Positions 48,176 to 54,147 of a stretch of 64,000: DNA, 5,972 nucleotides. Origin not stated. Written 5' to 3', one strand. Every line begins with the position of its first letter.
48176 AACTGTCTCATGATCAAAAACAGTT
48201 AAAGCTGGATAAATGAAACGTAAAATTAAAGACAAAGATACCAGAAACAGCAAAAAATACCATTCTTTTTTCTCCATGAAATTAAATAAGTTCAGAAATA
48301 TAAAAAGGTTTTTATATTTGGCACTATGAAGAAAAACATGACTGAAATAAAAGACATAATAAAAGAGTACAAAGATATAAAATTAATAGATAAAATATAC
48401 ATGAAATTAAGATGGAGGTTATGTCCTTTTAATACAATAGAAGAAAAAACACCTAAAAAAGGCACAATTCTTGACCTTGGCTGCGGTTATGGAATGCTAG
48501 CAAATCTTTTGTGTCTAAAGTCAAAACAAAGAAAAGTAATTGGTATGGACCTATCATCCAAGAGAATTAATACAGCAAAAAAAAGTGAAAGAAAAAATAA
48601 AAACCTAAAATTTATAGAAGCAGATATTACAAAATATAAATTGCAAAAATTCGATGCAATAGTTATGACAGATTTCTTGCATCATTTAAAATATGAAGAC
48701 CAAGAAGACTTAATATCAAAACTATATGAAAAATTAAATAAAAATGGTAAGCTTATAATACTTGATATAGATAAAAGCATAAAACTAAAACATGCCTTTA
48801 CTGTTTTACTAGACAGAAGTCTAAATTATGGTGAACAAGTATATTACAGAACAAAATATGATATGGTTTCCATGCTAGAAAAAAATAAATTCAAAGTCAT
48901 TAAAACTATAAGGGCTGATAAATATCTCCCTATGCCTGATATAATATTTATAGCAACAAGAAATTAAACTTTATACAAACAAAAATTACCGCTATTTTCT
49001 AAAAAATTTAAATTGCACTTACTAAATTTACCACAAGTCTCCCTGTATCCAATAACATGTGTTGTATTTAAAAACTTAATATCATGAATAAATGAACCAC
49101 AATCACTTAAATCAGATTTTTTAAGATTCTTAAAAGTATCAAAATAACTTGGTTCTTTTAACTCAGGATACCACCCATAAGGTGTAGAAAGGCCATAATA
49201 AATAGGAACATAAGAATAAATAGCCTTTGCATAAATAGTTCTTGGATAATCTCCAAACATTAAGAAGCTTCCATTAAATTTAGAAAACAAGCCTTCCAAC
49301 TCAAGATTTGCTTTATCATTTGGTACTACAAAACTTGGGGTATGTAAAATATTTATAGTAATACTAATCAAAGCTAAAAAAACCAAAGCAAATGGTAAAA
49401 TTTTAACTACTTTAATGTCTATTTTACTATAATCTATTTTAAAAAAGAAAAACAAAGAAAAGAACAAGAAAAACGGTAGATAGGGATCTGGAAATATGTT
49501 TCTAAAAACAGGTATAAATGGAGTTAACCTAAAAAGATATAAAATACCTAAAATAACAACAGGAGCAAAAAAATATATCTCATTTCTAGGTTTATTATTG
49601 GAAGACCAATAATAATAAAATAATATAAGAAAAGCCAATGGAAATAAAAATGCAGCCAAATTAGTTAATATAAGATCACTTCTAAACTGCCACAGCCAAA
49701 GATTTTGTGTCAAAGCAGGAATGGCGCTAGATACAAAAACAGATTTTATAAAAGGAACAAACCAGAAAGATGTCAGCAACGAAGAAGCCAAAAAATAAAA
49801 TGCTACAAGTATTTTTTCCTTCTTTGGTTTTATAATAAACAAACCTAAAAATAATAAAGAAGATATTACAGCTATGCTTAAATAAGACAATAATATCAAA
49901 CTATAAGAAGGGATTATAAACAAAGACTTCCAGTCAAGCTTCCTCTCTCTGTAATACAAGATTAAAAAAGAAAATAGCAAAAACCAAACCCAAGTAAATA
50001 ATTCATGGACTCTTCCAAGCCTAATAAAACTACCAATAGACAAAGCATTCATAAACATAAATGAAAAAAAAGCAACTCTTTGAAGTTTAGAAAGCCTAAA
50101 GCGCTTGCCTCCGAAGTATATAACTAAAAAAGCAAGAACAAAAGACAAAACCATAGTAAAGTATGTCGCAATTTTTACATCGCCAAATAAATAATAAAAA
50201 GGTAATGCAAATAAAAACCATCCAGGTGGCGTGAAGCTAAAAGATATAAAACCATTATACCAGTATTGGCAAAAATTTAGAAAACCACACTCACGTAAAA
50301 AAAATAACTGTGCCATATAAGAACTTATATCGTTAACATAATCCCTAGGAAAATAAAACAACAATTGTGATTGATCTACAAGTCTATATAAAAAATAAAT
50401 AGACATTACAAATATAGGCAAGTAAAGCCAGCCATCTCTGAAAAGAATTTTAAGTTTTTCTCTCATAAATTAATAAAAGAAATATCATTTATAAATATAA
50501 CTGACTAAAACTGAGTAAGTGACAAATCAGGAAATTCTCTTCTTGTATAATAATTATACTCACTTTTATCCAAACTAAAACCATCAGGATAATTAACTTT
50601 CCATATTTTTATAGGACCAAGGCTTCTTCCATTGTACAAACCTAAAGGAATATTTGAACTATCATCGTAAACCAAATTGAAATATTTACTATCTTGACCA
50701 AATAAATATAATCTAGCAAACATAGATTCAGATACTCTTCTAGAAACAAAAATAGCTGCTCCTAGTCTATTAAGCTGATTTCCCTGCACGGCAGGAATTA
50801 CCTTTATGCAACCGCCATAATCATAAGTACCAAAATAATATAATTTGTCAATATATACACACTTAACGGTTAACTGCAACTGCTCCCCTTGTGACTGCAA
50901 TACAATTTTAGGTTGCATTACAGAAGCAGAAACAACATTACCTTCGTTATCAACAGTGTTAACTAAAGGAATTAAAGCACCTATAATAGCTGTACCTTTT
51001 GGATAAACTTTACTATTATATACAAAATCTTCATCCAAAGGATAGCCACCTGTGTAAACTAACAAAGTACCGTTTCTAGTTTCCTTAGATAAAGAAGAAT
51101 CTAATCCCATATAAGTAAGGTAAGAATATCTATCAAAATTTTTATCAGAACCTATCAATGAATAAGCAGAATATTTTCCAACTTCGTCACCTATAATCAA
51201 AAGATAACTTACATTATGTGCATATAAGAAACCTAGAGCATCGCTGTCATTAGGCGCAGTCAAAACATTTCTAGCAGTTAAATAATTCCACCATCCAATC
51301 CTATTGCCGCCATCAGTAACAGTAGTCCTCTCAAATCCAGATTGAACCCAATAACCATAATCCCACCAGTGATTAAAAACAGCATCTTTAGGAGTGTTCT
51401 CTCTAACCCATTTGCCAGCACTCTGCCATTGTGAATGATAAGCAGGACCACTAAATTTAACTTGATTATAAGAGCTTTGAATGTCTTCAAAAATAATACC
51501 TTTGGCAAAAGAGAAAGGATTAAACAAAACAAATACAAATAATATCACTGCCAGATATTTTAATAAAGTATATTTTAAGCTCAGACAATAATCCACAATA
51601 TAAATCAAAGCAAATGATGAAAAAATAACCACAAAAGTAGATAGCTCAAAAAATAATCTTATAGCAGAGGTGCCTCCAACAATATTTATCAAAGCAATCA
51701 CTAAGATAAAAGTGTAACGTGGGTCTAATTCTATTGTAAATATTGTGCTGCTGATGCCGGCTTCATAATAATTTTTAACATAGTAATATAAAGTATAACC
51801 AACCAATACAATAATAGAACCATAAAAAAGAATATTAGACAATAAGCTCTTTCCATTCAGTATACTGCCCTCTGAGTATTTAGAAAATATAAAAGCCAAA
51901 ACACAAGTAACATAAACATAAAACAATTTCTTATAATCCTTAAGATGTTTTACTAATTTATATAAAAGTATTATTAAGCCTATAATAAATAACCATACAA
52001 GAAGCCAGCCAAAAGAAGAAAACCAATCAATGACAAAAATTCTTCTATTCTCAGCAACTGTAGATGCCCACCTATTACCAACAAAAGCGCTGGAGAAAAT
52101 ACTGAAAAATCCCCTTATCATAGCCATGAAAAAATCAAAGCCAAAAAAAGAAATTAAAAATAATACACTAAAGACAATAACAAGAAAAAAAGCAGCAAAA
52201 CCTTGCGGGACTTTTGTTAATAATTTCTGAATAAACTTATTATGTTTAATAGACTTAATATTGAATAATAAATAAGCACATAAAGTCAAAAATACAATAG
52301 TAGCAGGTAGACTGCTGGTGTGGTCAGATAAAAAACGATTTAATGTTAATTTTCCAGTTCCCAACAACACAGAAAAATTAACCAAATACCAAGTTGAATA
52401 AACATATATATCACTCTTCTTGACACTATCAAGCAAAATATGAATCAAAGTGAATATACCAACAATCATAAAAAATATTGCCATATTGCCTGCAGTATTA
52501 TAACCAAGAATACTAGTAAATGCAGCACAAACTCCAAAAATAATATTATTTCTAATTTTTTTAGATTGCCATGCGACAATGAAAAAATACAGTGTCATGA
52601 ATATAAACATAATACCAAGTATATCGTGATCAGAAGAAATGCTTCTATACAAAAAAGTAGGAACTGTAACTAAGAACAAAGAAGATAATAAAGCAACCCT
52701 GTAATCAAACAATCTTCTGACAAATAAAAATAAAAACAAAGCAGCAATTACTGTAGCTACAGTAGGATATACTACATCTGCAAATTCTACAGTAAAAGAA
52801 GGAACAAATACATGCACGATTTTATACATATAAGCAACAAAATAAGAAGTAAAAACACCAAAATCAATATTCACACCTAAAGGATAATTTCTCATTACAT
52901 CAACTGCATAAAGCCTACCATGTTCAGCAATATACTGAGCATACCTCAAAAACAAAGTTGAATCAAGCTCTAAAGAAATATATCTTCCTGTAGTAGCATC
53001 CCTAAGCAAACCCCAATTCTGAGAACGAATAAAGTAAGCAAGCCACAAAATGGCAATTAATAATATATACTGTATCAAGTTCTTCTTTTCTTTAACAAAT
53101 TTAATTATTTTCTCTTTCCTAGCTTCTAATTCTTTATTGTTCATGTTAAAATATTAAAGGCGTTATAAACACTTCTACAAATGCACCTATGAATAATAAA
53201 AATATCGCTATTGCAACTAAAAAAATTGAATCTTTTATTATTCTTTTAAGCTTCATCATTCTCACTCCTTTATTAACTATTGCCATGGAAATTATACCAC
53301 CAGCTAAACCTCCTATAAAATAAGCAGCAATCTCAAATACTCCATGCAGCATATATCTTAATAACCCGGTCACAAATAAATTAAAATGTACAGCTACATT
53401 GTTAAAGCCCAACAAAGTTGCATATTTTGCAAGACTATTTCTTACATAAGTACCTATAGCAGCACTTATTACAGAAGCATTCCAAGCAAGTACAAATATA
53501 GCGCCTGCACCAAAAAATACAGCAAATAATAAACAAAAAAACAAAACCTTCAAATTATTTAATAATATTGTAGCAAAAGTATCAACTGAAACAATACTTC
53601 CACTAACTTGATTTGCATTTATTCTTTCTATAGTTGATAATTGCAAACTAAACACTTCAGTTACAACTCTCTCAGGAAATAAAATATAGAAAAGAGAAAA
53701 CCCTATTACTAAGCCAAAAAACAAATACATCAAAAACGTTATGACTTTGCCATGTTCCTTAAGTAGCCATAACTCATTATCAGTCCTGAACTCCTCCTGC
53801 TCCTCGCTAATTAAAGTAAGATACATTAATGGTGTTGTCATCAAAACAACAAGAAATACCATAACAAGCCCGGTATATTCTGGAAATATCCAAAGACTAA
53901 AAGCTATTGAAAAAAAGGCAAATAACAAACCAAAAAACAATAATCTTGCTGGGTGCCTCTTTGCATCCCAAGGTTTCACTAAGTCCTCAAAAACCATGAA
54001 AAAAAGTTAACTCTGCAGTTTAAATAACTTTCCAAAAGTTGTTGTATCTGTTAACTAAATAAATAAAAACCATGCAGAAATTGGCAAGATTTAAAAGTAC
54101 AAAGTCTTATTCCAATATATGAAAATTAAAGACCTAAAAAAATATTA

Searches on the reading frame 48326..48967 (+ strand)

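Call 71: search_protein_families(library=pfam, proteins=[window:48326-48967:+], max_evalue=0.001)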
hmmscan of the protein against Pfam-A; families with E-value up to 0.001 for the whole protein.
window:48326-48967:+ (213 aa): 19 families
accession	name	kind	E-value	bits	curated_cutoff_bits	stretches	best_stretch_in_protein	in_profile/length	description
PF13649.12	Methyltransf_25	-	7.5e-18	65.5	27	1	48-141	1-97/97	Methyltransferase domain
PF13489.12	Methyltransf_23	-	8.3e-18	65.1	27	1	39-193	17-163/164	Methyltransferase domain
PF08241.18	Methyltransf_11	-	8.6e-17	62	21.2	1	49-145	1-95/95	Methyltransferase domain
PF08242.18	Methyltransf_12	-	3.2e-16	60.3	30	1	49-143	1-98/98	Methyltransferase domain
PF13847.12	Methyltransf_31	-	3.3e-16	59.7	27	1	45-155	4-119/145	Methyltransferase domain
PF05175.20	MTS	-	2.5e-13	50.4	23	1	40-178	29-166/170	Methyltransferase small domain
PF00891.24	Methyltransf_2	-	8.7e-10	38.7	22.3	1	46-147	64-166/210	O-methyltransferase domain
PF02353.26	CMAS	-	2.7e-09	37.2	27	1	47-149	65-168/273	Mycolic acid cyclopropane synthetase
PF01739.24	CheR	-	9.9e-08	32.1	27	1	91-146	117-174/195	CheR methyltransferase, SAM binding domain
PF05401.17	NodS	-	7.1e-07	29.7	24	1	44-144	43-143/201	Nodulation protein S (NodS)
PF07021.18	MetW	-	4.4e-06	26.9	21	1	35-124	4-91/193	Methionine biosynthesis protein MetW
PF13679.12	Methyltransf_32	-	7.4e-06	26.4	27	1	40-108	21-96/143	Methyltransferase domain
PF06325.19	PrmA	-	9.6e-06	25.7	22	1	37-145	154-258/296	Ribosomal protein L11 methyltransferase (PrmA)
PF01728.25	FtsJ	-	1.2e-05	25.7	24.1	1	26-153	7-104/181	FtsJ-like methyltransferase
PF03848.20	TehB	-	3.9e-05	23.6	20.4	1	43-146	29-133/193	Tellurite resistance protein TehB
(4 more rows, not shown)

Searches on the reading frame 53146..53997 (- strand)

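Call 71: search_protein_families(library=pfam, proteins=[window:53146-53997:-], max_evalue=0.001)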
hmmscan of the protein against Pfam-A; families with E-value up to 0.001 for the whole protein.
window:53146-53997:- (283 aa): 1 family
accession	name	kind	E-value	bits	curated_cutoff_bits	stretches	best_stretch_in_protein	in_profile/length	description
PF01944.22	SpoIIM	-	5.4e-14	52.9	26.9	1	92-280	5-163/163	Stage II sporulation protein M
